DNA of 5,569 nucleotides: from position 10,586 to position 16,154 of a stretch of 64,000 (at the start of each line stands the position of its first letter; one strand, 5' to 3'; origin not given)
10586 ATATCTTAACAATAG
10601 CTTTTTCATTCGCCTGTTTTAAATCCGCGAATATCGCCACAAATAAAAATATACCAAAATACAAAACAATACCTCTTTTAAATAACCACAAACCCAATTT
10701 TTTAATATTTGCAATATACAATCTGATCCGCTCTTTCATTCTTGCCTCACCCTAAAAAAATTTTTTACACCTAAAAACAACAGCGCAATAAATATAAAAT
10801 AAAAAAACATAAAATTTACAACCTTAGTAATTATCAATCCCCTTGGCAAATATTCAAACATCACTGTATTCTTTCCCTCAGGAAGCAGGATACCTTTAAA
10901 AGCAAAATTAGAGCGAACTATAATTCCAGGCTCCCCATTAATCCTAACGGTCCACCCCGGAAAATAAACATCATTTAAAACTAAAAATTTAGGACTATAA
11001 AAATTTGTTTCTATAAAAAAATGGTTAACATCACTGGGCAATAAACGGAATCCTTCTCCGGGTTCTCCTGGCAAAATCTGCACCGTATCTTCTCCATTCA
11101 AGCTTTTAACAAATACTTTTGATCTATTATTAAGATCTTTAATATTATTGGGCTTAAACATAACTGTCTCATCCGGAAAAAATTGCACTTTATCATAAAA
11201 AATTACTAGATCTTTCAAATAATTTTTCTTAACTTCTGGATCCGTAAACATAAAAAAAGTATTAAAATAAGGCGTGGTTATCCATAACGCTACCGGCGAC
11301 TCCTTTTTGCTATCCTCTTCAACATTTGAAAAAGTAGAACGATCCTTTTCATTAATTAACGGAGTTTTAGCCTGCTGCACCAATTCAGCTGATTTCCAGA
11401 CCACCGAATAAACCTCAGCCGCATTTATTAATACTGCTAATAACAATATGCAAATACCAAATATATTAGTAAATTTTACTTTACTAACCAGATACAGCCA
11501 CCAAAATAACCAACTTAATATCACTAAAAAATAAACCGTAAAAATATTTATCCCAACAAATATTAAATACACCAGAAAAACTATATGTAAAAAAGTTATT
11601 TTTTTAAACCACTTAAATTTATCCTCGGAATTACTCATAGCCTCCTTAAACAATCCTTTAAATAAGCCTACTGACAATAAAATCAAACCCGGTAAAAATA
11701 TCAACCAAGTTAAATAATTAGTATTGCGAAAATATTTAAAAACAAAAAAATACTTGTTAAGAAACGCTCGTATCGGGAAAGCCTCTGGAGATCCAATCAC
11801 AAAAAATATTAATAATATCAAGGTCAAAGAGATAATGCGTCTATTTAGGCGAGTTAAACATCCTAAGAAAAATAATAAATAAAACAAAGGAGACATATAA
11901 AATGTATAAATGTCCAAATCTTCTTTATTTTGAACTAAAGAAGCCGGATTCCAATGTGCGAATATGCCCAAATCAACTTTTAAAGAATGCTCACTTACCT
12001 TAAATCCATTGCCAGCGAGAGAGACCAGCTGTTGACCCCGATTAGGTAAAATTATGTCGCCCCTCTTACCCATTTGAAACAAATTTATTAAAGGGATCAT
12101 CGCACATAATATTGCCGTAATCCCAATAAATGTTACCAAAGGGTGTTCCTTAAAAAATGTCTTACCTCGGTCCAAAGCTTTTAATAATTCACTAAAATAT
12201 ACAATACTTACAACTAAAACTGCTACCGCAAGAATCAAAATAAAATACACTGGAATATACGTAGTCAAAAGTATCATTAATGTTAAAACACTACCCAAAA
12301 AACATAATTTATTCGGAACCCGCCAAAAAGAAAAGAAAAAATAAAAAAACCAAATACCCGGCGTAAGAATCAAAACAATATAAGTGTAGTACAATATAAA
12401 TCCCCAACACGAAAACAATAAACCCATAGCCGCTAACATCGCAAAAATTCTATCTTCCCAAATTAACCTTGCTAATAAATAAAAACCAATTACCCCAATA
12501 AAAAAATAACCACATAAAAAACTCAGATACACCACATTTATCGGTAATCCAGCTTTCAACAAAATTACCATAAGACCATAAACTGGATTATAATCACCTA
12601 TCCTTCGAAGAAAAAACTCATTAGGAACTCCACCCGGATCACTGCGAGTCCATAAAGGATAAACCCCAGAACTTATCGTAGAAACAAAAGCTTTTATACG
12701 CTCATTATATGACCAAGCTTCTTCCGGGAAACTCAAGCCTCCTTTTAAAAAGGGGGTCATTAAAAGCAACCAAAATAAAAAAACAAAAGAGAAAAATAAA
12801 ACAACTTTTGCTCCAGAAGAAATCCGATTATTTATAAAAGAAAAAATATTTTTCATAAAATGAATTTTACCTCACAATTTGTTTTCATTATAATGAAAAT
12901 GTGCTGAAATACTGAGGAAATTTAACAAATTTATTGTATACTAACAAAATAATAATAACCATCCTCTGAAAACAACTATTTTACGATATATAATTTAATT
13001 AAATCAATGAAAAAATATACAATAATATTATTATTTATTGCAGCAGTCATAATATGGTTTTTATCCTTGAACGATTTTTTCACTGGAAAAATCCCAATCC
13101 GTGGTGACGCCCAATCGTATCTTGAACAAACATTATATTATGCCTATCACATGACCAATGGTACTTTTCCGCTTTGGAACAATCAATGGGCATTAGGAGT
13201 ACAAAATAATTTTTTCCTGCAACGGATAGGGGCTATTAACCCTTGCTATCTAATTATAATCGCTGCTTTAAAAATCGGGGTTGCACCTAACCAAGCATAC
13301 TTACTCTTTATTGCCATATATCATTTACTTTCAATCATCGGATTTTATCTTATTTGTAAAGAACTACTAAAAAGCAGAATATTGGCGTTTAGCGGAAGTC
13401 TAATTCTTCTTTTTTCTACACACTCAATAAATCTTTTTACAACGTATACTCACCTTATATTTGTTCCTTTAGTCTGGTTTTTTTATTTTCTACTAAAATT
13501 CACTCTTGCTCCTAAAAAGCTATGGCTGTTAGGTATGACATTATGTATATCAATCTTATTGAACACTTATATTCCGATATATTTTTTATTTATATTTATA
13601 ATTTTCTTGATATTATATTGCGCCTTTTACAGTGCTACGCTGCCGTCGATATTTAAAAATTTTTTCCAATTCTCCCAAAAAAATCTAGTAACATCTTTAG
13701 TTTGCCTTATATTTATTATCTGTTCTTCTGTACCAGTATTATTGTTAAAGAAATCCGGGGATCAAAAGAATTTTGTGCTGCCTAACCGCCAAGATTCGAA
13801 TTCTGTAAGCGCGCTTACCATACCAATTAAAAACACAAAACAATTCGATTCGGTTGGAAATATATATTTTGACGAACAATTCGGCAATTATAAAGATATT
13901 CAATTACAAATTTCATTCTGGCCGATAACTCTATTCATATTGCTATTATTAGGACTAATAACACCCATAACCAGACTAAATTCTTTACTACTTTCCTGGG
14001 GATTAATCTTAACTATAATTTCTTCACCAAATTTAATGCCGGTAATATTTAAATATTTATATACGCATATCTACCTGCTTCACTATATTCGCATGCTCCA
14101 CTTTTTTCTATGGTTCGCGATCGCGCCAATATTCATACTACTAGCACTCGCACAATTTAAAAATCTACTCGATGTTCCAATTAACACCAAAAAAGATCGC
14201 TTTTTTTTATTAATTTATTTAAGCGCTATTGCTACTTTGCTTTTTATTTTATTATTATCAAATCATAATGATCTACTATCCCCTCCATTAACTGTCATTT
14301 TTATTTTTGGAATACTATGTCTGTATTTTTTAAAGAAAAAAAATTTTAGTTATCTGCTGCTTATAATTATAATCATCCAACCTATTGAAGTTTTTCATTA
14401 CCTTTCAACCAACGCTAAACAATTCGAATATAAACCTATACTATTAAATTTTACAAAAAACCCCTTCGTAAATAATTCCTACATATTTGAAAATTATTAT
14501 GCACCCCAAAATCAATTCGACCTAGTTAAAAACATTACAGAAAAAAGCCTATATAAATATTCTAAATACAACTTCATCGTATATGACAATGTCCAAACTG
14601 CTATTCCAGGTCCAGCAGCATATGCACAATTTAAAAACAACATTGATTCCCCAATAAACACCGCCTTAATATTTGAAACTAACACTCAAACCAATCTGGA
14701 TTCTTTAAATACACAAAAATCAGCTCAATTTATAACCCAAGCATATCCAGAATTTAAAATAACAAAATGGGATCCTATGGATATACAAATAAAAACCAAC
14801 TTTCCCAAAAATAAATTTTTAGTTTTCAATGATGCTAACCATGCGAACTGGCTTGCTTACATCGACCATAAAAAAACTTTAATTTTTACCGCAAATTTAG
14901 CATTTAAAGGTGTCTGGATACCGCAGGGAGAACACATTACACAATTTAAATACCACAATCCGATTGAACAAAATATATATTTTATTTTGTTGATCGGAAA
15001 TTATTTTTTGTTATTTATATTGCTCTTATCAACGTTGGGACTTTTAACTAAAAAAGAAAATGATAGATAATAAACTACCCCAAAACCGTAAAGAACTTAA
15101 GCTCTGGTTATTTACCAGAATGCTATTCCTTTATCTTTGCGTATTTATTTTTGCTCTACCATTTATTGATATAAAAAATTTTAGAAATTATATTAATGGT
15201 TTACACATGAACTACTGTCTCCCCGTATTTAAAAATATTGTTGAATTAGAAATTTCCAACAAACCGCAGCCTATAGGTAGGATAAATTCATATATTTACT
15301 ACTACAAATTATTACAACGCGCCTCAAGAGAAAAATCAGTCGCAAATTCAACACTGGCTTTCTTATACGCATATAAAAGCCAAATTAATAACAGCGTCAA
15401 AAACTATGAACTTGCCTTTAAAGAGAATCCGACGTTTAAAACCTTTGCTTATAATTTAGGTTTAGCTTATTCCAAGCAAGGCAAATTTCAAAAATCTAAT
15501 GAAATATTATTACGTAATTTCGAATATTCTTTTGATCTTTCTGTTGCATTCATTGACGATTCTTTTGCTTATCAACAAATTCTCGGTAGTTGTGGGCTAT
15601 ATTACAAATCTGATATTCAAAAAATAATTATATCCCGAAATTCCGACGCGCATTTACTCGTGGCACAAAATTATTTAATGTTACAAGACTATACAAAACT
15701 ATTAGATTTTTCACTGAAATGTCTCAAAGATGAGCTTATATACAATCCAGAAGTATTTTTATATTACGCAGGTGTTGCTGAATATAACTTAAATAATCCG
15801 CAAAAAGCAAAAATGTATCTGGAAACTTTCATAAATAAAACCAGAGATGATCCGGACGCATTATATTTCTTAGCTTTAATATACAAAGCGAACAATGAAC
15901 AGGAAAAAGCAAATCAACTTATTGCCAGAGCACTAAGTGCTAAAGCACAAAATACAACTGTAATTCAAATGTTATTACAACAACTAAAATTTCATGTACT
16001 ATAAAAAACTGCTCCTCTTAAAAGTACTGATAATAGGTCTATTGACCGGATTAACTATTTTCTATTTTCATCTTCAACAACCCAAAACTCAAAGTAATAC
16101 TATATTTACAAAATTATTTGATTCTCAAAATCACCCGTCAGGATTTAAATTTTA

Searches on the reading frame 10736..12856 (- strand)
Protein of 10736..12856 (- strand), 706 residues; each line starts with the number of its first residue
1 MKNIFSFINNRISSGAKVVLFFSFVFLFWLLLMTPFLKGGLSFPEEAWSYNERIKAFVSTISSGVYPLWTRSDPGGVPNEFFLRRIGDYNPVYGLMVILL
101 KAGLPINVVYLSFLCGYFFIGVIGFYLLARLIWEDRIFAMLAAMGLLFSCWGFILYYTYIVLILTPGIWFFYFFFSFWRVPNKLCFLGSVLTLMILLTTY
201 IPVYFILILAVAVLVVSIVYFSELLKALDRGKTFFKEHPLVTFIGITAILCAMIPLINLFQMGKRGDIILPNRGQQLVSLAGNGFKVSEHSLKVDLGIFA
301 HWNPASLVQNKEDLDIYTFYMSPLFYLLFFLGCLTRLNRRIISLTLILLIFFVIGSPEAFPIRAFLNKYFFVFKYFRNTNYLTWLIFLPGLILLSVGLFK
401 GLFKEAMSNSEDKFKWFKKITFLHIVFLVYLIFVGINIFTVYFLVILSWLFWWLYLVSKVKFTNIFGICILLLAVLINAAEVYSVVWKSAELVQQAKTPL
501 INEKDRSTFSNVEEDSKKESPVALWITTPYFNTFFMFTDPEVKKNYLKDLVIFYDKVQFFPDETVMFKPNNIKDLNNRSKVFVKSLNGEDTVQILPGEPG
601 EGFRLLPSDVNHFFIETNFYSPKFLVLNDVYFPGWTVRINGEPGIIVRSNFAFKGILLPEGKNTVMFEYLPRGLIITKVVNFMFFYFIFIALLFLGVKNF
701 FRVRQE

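Call 10: search_protein_families(library=pfam, proteins=[window:10736-12856:-], max_evalue=0.001)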
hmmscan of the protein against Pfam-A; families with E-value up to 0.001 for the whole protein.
window:10736-12856:- (706 aa): 1 family
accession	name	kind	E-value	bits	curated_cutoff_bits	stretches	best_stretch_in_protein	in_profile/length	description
PF09586.16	YfhO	-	8.8e-05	21.5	28.5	1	622-678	776-832/835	Bacterial membrane protein YfhO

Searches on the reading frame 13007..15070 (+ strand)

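Call 10: search_protein_families(library=pfam, proteins=[window:13007-15070:+], max_evalue=0.001)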
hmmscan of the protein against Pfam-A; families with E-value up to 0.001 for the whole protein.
window:13007-15070:+ (687 aa): 1 family
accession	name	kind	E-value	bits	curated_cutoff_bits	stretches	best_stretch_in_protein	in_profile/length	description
PF09586.16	YfhO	-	1.2e-06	27.6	28.5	1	560-653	732-827/835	Bacterial membrane protein YfhO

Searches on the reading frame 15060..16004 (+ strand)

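Call 10: search_protein_families(library=pfam, proteins=[window:15060-16004:+], max_evalue=0.001)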
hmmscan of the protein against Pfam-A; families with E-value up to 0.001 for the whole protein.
window:15060-16004:+ (314 aa): 8 families
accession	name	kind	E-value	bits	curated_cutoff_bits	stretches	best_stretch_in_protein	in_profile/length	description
PF07719.23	TPR_2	-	8.3e-08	32.2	27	0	131-146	5-20/34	Tetratricopeptide repeat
PF14559.12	TPR_19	-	1.2e-06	29.1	25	1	246-309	6-68/68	Tetratricopeptide repeat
PF13432.12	TPR_16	-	1.5e-05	25.8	32.7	0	238-298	4-64/65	Tetratricopeptide repeat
PF13428.12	TPR_14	-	0.00011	23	23.5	0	265-306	1-42/44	Tetratricopeptide repeat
PF13414.12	TPR_11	-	0.00015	21.8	26.8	0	103-141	4-42/42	TPR repeat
PF13174.12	TPR_6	-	0.0002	22.2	26.3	0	234-260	3-29/33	Tetratricopeptide repeat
PF13181.12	TPR_8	-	0.00025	21.4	25.7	0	266-298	2-34/34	Tetratricopeptide repeat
PF00515.34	TPR_1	-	0.00049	20.2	27.8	0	131-145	5-19/34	Tetratricopeptide repeat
